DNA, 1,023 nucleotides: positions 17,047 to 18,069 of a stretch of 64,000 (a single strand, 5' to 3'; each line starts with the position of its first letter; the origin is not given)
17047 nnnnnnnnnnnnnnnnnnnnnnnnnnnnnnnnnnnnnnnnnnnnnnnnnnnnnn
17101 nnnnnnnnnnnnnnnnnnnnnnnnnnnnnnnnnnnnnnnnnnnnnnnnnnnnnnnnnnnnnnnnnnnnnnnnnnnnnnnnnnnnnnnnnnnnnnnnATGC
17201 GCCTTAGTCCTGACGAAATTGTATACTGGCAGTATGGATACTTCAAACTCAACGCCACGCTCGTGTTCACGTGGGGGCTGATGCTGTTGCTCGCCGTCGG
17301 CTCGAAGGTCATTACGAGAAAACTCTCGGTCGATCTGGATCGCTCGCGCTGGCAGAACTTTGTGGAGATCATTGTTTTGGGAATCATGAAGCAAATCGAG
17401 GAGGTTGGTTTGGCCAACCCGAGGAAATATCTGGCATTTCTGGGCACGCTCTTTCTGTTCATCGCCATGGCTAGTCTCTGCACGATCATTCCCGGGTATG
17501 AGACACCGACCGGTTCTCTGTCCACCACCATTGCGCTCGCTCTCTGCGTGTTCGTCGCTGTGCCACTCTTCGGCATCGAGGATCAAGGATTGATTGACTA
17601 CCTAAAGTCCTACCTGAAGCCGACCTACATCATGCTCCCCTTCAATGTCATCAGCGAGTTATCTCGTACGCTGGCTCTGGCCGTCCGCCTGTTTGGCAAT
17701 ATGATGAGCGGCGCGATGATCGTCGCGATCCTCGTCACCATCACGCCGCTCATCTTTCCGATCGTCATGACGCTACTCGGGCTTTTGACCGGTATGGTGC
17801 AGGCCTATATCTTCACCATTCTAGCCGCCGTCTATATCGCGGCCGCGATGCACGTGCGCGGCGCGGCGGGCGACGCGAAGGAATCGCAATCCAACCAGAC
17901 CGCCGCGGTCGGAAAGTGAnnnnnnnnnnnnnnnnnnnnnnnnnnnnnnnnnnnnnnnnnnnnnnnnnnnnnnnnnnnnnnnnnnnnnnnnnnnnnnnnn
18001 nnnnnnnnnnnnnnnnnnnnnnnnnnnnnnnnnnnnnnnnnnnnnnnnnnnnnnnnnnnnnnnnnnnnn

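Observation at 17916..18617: A VIT1/CCC1-family metal transporter gene sits inside the N-ATPase operon, between the a and c subunit genes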

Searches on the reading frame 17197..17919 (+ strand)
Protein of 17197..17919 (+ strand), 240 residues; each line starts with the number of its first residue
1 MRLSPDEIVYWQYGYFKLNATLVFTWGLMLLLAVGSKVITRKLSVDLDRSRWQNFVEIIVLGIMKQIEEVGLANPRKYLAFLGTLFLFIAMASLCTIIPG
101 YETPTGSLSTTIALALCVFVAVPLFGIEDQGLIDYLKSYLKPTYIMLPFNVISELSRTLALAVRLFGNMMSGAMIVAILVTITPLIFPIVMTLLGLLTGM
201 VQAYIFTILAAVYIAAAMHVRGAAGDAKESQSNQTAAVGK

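Call 3: search_protein_families(library=pfam, proteins=[window:17197-17919:+])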
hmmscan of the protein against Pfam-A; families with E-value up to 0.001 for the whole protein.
window:17197-17919:+ (240 aa): 1 family
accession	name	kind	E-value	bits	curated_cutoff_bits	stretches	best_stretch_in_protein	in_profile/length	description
PF00119.25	ATP-synt_A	-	9.4e-43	147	33.9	1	23-214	2-216/217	ATP synthase A chain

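Call 4: search_protein_families(library=ncbifam, proteins=[window:17197-17919:+])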
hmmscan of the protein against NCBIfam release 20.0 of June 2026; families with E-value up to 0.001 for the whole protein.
window:17197-17919:+ (240 aa): 14 families
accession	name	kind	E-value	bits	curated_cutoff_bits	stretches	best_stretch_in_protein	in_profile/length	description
TIGR03306.1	altF1_A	exception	7.6e-113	375.4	302.1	1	3-218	1-216/217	alternate F1F0 ATPase, F0 subunit A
NF004481.0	PRK05815.2-3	equivalog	2.2e-101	338.2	227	1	1-221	1-221/225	F0F1 ATP synthase subunit A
NF009955.0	PRK13421.1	equivalog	6.2e-66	222.2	302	1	9-224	10-223/231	F0F1 ATP synthase subunit A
NF009954.0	PRK13420.1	equivalog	5.7e-63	212.7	272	1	9-222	10-221/229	F0F1 ATP synthase subunit A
NF004486.0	PRK05815.3-4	equivalog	5.4e-38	131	272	1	17-218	24-223/224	F0F1 ATP synthase subunit A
TIGR01131.1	ATP_synt_6_or_A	equivalog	1.3e-33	116.8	102.6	1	21-216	17-225/227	F0F1 ATP synthase subunit A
NF004484.0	PRK05815.3-2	equivalog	8.6e-29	100.9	234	1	16-215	17-221/226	F0F1 ATP synthase subunit A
NF004482.0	PRK05815.2-4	equivalog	3.2e-25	89.3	225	1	29-220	38-250/252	F0F1 ATP synthase subunit A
NF004479.0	PRK05815.1-4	equivalog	4.5e-25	88.3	268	1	19-216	16-232/238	F0F1 ATP synthase subunit A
NF009953.0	PRK13419.1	equivalog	2.3e-21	76.5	460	1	30-228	122-341/346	F0F1 ATP synthase subunit A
NF004485.0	PRK05815.3-3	equivalog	1.8e-19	70.2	249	1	28-180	34-192/281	F0F1 ATP synthase subunit A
NF004477.0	PRK05815.1-1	equivalog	7.2e-17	61.7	280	1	21-218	43-265/268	F0F1 ATP synthase subunit A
NF004487.0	PRK05815.3-5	equivalog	2.9e-15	56.3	224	2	54-186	62-186/269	F0F1 ATP synthase subunit A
NF009952.0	PRK13417.1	equivalog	1.1e-07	31.6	531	1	103-219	217-350/352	F0F1 ATP synthase subunit A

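Call 17: find_related_loci(query=window:17197-17916:+, collection=metagenome_contigs, flank=6000)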
Query window:17197-17916:+ (240 aa) in metagenome_contigs; peptide patterns used: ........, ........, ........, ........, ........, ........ (x = any residue, [..] = any of these).
600 stretches matched a pattern (row limit reached: there are more); 584 encode a relative of the query (tblastn E <= 1e-3); the best 80 are kept; 80 distinct loci.
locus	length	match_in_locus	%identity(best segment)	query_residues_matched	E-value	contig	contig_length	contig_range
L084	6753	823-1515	77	1-231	2e-122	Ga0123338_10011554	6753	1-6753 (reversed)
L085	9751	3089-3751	82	1-221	3e-122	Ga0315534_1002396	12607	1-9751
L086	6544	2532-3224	77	1-231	4e-121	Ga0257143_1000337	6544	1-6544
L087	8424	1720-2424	78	1-233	9e-121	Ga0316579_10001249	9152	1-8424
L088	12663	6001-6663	81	1-221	7e-121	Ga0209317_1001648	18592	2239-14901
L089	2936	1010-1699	78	1-230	3e-125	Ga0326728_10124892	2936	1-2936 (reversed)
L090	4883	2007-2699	77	1-231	3e-121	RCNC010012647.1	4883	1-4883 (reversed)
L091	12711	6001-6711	77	1-235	1e-120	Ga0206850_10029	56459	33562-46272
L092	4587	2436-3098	81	1-221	1e-121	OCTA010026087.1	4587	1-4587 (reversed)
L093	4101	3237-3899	80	1-221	5e-122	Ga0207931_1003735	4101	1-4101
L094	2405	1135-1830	76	1-232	1e-126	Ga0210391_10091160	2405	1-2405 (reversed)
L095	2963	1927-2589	81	1-221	2e-124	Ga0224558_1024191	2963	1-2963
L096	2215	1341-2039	76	1-233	6e-127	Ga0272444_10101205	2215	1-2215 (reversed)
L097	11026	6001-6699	76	1-233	5e-120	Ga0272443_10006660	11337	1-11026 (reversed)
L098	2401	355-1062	76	1-234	3e-126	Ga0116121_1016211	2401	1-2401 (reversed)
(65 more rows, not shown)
